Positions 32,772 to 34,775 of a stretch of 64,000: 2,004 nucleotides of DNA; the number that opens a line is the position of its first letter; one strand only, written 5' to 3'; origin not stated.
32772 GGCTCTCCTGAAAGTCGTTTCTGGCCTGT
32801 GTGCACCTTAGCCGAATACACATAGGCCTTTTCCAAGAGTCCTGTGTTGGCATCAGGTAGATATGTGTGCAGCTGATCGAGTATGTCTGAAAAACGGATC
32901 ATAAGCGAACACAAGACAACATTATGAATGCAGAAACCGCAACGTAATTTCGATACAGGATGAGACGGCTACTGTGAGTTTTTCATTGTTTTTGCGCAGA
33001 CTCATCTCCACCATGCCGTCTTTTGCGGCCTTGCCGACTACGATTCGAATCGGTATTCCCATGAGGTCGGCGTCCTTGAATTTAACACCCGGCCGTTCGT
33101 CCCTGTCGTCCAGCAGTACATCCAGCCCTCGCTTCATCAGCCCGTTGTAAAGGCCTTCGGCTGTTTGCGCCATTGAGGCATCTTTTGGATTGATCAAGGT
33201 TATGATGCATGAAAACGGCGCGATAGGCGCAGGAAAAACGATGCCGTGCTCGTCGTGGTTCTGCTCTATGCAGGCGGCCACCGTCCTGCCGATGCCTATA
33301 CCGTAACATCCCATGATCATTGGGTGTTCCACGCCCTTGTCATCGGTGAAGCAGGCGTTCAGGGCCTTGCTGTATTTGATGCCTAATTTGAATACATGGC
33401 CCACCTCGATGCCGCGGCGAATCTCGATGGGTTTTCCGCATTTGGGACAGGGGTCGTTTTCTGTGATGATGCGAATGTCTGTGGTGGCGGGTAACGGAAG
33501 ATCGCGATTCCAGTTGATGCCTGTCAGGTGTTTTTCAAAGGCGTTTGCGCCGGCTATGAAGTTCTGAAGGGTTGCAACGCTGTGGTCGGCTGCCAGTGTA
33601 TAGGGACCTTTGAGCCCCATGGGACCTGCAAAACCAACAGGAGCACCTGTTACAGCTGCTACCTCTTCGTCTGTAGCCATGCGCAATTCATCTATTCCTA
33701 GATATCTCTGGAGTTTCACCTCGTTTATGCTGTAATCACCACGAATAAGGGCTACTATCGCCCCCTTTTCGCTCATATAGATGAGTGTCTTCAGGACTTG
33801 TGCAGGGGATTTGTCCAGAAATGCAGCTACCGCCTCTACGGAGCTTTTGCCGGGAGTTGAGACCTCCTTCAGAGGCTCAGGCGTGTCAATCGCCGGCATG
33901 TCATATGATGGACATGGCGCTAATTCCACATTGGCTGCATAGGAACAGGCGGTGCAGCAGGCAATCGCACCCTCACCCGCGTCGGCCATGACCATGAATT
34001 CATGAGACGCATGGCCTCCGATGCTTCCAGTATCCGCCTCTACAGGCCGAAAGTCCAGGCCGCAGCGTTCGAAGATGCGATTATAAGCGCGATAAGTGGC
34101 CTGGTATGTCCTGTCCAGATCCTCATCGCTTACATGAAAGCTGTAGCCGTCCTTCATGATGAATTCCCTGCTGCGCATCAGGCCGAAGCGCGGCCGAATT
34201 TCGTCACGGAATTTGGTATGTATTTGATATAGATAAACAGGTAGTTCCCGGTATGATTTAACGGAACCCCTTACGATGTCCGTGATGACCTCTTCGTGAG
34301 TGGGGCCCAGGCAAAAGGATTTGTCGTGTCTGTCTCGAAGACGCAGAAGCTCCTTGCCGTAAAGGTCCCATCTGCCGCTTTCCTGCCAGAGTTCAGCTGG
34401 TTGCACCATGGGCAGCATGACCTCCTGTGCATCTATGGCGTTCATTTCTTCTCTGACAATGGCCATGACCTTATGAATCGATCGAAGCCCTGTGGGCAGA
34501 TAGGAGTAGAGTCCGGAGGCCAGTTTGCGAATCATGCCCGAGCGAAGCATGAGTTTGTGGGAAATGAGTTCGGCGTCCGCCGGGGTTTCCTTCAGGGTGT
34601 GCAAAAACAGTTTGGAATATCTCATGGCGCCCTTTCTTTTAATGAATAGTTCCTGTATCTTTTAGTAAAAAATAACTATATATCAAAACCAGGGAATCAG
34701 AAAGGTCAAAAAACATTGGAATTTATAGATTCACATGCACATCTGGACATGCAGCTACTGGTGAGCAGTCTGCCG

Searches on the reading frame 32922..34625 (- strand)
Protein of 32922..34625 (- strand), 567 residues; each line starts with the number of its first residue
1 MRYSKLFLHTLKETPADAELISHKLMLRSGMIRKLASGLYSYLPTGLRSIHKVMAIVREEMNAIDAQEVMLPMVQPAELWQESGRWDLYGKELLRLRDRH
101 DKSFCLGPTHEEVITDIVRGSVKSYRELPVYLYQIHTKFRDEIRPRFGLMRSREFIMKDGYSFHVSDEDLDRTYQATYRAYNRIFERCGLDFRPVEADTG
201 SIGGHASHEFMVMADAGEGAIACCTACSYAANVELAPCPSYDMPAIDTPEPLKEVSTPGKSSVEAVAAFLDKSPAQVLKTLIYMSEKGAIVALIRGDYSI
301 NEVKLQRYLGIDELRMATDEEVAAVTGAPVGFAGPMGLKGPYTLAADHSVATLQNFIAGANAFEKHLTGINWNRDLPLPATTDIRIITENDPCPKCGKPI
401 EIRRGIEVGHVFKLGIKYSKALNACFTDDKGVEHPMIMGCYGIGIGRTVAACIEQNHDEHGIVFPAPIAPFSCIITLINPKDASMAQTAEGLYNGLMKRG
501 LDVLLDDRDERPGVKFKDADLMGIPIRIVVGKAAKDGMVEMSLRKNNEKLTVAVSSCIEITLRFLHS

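Call 60: find_encoding_contigs(protein=window:32922-34625:-, flank=10000, max_places=1)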
Protein window:32922-34625:- (567 aa): 3 contigs read that carry it; 1 place shown.
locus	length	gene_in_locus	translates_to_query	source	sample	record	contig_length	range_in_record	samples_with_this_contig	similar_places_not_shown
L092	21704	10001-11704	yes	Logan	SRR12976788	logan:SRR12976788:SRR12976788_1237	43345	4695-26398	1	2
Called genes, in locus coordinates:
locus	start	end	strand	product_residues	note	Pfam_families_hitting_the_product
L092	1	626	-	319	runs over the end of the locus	PF00483:NTP_transferase, PF01128:IspD, PF12804:NTP_transf_3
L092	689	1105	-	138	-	PF02823:ATP-synt_DE_N, PF00401:ATP-synt_DE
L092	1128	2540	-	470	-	PF02874:ATP-synt_ab_N, PF00006:ATP-synt_ab, PF22919:ATP-synt_VA_C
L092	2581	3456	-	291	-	PF00231:ATP-synt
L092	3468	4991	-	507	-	PF02874:ATP-synt_ab_N, PF00006:ATP-synt_ab, PF00306:ATP-synt_ab_C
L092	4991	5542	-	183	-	PF00213:OSCP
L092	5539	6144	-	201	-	PF00430:ATP-synt_B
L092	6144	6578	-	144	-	PF00430:ATP-synt_B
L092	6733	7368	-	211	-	PF13353:Fer4_12 (weak), PF04055:Radical_SAM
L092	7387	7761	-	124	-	PF01242:PTPS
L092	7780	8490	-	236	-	PF01168:Ala_racemase_N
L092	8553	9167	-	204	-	PF02545:Maf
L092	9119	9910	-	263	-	PF01026:TatD_DNase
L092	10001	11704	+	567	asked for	PF00587:tRNA-synt_2b, PF04073:tRNA_edit, PF03129:HGTP_anticodon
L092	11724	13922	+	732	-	PF01966:HD, PF13328:HD_4, PF04607:RelA_SpoT, PF02824:TGS, PF19296:RelA_AH, PF28438:RelA_RIS, PF01842:ACT (faint), PF13291:ACT_4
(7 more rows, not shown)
